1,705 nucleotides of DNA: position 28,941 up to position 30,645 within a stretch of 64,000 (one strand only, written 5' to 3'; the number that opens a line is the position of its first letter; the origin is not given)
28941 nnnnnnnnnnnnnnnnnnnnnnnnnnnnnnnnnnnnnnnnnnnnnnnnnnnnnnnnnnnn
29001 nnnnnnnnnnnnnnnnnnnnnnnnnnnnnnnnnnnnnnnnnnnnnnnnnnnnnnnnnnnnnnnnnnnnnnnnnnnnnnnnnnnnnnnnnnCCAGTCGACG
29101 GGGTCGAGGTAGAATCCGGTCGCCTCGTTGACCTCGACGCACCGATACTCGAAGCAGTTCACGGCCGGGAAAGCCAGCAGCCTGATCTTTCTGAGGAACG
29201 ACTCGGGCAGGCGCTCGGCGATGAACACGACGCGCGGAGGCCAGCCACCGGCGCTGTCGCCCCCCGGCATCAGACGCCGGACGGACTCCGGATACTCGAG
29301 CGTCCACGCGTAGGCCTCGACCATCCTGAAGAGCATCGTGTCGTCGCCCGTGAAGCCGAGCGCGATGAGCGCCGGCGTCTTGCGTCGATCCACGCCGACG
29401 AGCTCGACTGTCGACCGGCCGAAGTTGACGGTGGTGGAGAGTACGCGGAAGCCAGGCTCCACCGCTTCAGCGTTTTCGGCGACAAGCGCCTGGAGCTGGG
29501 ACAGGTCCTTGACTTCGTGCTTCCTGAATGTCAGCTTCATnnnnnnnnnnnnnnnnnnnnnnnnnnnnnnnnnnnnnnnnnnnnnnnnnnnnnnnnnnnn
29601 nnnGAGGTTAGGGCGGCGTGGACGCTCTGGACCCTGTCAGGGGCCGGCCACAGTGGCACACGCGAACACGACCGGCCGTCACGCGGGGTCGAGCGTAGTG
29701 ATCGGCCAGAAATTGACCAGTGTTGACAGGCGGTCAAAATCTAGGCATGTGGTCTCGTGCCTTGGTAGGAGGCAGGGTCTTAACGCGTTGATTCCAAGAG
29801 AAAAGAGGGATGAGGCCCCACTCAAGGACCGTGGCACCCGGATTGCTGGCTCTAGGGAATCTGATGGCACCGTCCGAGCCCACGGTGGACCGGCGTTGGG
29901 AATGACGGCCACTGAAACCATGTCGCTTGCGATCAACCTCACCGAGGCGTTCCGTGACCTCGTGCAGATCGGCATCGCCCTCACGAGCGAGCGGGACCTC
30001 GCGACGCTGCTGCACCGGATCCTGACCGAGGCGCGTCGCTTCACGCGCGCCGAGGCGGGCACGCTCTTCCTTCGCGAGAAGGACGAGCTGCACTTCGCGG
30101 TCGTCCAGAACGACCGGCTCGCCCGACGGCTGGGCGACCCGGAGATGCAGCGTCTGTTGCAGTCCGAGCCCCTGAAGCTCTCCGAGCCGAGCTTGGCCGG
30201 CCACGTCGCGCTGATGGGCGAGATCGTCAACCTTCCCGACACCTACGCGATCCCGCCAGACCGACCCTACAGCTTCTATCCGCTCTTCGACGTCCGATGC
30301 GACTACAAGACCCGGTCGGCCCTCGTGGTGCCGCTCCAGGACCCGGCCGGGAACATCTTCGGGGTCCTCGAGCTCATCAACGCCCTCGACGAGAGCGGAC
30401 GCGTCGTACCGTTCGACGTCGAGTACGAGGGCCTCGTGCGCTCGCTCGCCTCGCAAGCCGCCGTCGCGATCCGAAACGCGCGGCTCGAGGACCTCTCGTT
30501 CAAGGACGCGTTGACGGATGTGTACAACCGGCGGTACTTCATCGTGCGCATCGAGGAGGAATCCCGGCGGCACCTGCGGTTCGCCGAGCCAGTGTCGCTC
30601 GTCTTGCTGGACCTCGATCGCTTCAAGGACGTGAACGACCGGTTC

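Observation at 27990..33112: Divergent sigma54-controlled locus: unknown repeat protein back-to-back with three tandem GAF-GGDEF paralogues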

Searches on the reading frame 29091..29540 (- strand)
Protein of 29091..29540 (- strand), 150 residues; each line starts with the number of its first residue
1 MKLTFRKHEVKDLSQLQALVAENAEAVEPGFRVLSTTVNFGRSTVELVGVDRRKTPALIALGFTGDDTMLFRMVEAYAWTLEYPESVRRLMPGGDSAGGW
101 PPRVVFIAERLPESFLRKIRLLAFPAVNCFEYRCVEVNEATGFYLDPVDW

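Call 67: search_protein_representatives(protein=window:29091-29540:-)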
Query: 150 residues. Proteins with E-value up to 0.001 (for the whole library): 337; up to 1e-10: 190; up to 1e-30: 95. The best 150 are listed.
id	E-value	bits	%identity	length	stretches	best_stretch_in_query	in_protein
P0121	8.3e-90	314.9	95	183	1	1-150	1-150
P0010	1.2e-84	298.2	91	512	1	1-150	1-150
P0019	8.5e-76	269.4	83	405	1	1-150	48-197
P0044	4.5e-75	267.1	82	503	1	1-150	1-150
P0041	1.4e-66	239.5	73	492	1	1-150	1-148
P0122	3.6e-66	238.2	73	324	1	1-149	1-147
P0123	1.2e-63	230.0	79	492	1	1-136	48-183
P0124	3.7e-60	218.7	66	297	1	2-150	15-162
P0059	6.6e-58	211.4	64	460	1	1-150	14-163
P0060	4.7e-56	205.4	60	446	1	1-149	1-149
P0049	3.3e-54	199.4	62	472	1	1-150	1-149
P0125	6.5e-53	195.2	61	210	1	1-150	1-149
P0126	5.8e-52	192.1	61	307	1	1-150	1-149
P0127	1.1e-50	187.9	59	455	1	1-150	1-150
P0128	7.9e-49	181.9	56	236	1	1-150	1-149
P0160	4.4e-35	137.3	44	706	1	1-149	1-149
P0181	5.0e-33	130.6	44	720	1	1-146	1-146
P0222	3.0e-29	118.4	38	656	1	3-146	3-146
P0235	6.8e-28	114.0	37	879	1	3-147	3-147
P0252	4.7e-23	98.3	35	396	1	12-138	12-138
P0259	7.9e-22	94.3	36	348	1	11-145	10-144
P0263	3.2e-21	92.3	36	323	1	4-132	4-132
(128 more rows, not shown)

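Call 69: find_encoding_contigs(protein=P0222, flank=5000, max_places=3)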
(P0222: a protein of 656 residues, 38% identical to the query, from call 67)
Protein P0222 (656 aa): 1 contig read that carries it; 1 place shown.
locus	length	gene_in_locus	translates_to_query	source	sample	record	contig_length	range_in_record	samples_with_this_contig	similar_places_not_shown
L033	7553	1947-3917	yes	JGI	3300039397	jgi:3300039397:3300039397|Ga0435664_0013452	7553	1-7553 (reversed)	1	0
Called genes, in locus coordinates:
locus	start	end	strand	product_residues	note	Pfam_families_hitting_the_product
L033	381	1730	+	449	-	PF00072:Response_reg, PF01078:Mg_chelatase (faint), PF00158:Sigma54_activat, PF14532:Sigma54_activ_2, PF00004:AAA, PF07728:AAA_5 (weak), PF25601:AAA_lid_14, PF02954:HTH_8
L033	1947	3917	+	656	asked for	-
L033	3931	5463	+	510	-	PF00072:Response_reg, PF01966:HD, PF13487:HD_5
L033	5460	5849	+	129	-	PF00072:Response_reg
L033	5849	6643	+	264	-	PF01135:PCMT (weak), PF13489:Methyltransf_23, PF05175:MTS (weak), PF01209:Ubie_methyltran, PF13847:Methyltransf_31, PF08241:Methyltransf_11, PF08242:Methyltransf_12, PF13649:Methyltransf_25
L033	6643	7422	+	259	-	PF13489:Methyltransf_23, PF13847:Methyltransf_31, PF08241:Methyltransf_11, PF08242:Methyltransf_12, PF13649:Methyltransf_25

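Call 70: search_protein_families(library=pfam, proteins=[P0235, P0160, P0222, P0252, P0259, P0263], max_evalue=0.01)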
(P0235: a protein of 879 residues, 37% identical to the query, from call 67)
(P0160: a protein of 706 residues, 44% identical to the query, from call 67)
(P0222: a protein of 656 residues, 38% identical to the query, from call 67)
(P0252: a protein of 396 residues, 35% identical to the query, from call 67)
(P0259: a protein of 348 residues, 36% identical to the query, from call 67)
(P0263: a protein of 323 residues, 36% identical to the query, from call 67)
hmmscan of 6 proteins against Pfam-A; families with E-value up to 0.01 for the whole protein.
P0235 (879 aa): 0 families

P0160 (706 aa): 0 families

P0222 (656 aa): 0 families

P0252 (396 aa): 0 families

P0259 (348 aa): 0 families

P0263 (323 aa): 0 families

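Call 72: find_encoding_contigs(protein=P0160, flank=6000, max_places=3)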
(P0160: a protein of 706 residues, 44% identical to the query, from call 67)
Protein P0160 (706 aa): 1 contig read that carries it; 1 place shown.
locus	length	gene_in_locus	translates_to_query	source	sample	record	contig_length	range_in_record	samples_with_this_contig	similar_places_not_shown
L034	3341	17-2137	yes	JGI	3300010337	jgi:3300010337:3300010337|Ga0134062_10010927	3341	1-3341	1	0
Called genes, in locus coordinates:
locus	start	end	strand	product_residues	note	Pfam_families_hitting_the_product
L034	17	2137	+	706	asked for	-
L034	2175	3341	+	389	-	?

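Call 73: find_encoding_contigs(protein=P0252, flank=6000, max_places=3)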
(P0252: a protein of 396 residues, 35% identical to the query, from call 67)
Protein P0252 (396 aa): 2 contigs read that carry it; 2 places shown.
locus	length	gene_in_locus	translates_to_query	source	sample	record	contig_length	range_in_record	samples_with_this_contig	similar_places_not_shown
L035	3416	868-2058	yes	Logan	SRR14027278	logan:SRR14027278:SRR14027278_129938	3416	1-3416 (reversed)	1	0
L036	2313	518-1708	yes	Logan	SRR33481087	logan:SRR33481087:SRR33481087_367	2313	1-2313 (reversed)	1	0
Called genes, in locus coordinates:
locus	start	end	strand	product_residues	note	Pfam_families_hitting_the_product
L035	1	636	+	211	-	?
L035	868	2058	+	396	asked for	-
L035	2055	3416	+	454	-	?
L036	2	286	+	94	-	?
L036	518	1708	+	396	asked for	-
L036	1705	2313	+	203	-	?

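Call 74: search_protein_families(library=pfam, proteins=[L034:2175-3341:+, L035:1-636:+, L035:2055-3416:+, L036:2-286:+, L036:1705-2313:+, L033:3931-5463:+], max_evalue=0.001)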
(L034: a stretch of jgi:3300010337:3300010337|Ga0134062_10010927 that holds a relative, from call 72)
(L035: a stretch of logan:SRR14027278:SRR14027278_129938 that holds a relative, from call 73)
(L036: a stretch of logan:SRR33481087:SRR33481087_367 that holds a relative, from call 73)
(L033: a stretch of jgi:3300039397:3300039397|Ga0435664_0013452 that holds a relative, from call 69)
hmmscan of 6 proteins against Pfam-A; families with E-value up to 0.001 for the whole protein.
L034:2175-3341:+ (389 aa): 4 families
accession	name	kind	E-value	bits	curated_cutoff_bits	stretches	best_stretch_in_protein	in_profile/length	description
PF00072.30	Response_reg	-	3.6e-25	88.7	30.2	1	22-131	1-110/111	Response regulator receiver domain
PF08668.18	HDOD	-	7.2e-05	22.8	22.9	1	332-385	97-148/196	HDOD domain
PF13487.12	HD_5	-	9.1e-05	22.7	27.2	1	322-388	6-75/170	HD domain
PF01966.28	HD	-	0.00047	20.9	22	1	332-383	3-50/116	HD domain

L035:1-636:+ (211 aa): 4 families
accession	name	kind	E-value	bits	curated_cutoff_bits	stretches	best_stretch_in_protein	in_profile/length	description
PF00158.32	Sigma54_activat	-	8.1e-27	94.4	20.2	1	1-73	95-167/168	Sigma-54 interaction domain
PF25601.1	AAA_lid_14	-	1.3e-26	92.7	27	1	79-149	1-71/87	AAA+ ATPase lid domain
PF02954.25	HTH_8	-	4.1e-13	49.3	22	1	169-207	1-39/42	Bacterial regulatory protein, Fis family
PF14532.12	Sigma54_activ_2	-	1.2e-08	35.8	25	1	1-78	71-138/138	Sigma-54 interaction domain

L035:2055-3416:+ (454 aa): 5 families
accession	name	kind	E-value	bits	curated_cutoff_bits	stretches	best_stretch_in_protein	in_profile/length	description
PF13487.12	HD_5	-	1.2e-31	110.1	27.2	1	305-453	3-154/170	HD domain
PF00072.30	Response_reg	-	2.4e-27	95.7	30.2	1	8-117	1-110/111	Response regulator receiver domain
PF01966.28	HD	-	2.3e-18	67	22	1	318-438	3-116/116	HD domain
PF08668.18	HDOD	-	0.00015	21.8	22.9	1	289-361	63-138/196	HDOD domain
PF13492.12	GAF_3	-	0.00044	21.1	27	0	183-287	22-129/129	GAF domain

L036:2-286:+ (94 aa): 2 families
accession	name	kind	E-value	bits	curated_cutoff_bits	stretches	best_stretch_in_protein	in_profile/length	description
PF02954.25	HTH_8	-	5.1e-14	52.2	22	1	52-90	1-39/42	Bacterial regulatory protein, Fis family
PF25601.1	AAA_lid_14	-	9.4e-12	45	27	1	1-32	40-71/87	AAA+ ATPase lid domain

L036:1705-2313:+ (203 aa): 1 family
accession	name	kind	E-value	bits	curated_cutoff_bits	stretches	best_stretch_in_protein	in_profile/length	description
PF00072.30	Response_reg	-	5e-28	97.9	30.2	1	8-117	1-110/111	Response regulator receiver domain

L033:3931-5463:+ (510 aa): 4 families
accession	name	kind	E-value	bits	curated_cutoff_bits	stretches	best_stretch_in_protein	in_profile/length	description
PF13487.12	HD_5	-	3.3e-40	138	27.2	1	306-470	3-170/170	HD domain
PF00072.30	Response_reg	-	4.1e-24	85.3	30.2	1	9-118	1-110/111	Response regulator receiver domain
PF01966.28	HD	-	1e-18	68.2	22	1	319-438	3-115/116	HD domain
PF08668.18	HDOD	-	0.00011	22.2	22.9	1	318-372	96-148/196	HDOD domain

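Call 90: find_encoding_contigs(protein=P0181, flank=8000, max_places=2)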
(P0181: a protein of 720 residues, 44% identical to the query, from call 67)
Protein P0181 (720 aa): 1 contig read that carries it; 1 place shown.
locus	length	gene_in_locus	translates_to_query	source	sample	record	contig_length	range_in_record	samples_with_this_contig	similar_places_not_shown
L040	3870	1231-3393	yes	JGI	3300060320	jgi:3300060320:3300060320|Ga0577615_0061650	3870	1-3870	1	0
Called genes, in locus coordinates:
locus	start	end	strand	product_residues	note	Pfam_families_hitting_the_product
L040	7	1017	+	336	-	PF00158:Sigma54_activat, PF01078:Mg_chelatase (faint), PF14532:Sigma54_activ_2, PF07728:AAA_5, PF00004:AAA (faint), PF25601:AAA_lid_14, PF02954:HTH_8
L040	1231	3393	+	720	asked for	-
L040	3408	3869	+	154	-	?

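Call 95: search_protein_families(library=padloc, proteins=[P0222], max_evalue=0.01)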
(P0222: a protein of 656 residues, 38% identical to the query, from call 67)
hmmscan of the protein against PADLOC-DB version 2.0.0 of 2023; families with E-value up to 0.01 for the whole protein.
P0222 (656 aa): 0 families

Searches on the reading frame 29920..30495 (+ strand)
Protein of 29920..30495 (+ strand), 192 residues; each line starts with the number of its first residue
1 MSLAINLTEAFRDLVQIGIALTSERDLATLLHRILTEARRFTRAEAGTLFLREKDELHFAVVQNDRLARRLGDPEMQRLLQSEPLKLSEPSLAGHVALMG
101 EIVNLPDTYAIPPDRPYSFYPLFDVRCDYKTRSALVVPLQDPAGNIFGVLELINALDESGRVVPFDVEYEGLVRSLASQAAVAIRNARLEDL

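Call 66: search_solved_structures(query=window:29920-30495:+, max_evalue=0.001, show_alignments=2)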
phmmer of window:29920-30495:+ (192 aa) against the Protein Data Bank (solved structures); distinct sequences matched with E-value up to 0.001: 12.
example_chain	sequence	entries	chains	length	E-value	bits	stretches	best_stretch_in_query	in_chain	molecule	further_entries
3jab_B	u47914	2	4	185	1.6e-12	50.6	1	22-157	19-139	GafB domain of phosphodiesterase 2A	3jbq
1mc0_A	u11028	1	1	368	9.6e-12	48.1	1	22-157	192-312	3',5'-cyclic nucleotide phosphodiesterase 2A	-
3ibj_A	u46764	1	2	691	2.7e-11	46.7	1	22-157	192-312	cGMP-dependent 3',5'-cyclic phosphodiesterase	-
9lrn_A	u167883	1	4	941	4.8e-11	45.9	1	22-157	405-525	cGMP-dependent 3',5'-cyclic phosphodiesterase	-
3lfv_A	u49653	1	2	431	1.5e-09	41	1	18-166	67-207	cGMP-specific 3',5'-cyclic phosphodiesterase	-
3mf0_A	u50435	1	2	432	1.6e-09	40.9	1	18-166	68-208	cGMP-specific 3',5'-cyclic phosphodiesterase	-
4mcw_A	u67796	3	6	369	2e-09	40.6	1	89-189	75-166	Metal dependent phosphohydrolase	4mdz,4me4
1ykd_A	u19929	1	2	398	3.6e-09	39.8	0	22-168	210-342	adenylate cyclase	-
9lss_A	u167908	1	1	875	1.8e-08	37.5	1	19-165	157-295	cGMP-specific 3',5'-cyclic phosphodiesterase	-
3bjc_A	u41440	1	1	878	1.9e-08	37.4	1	19-165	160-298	cGMP-specific 3',5'-cyclic phosphodiesterase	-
2zmf_A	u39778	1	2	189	6.3e-07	32.5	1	29-159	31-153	cAMP and cAMP-inhibited cGMP 3',5'-cyclic phosphodiesterase 10A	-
2k31_A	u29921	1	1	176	0.00018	24.4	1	85-161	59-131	Phosphodiesterase 5A, cGMP-specific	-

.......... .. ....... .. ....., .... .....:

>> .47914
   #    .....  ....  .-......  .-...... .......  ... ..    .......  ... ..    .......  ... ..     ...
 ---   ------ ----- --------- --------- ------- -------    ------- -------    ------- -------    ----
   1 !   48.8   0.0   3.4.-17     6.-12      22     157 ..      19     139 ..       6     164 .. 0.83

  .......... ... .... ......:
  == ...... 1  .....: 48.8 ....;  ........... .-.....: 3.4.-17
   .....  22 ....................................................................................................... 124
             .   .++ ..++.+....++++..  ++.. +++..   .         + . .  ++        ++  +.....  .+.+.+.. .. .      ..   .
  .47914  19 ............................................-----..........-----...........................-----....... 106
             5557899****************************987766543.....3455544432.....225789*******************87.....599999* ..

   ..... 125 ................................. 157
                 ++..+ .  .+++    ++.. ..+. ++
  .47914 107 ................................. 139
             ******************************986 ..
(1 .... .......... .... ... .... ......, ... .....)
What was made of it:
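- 29920..30972 (+): DGC1, a 350-aa GAF-GGDEF protein (an in-frame ATG at 29902 is an alternative start). The GGDEF motif is intact and there is no RxxD I-site. The GAF domain is closest to PDE2A GAF-B, E=1.6e-12 (call 66).
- On Cyclic-nucleotide-binding GAF domain: The best solved relatives are PDE2A GAF-B (E=1.6e-12), PDE5 and CyaB2 (call 66).
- The GAF domain resembles PDE2A GAF-B (call 66).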
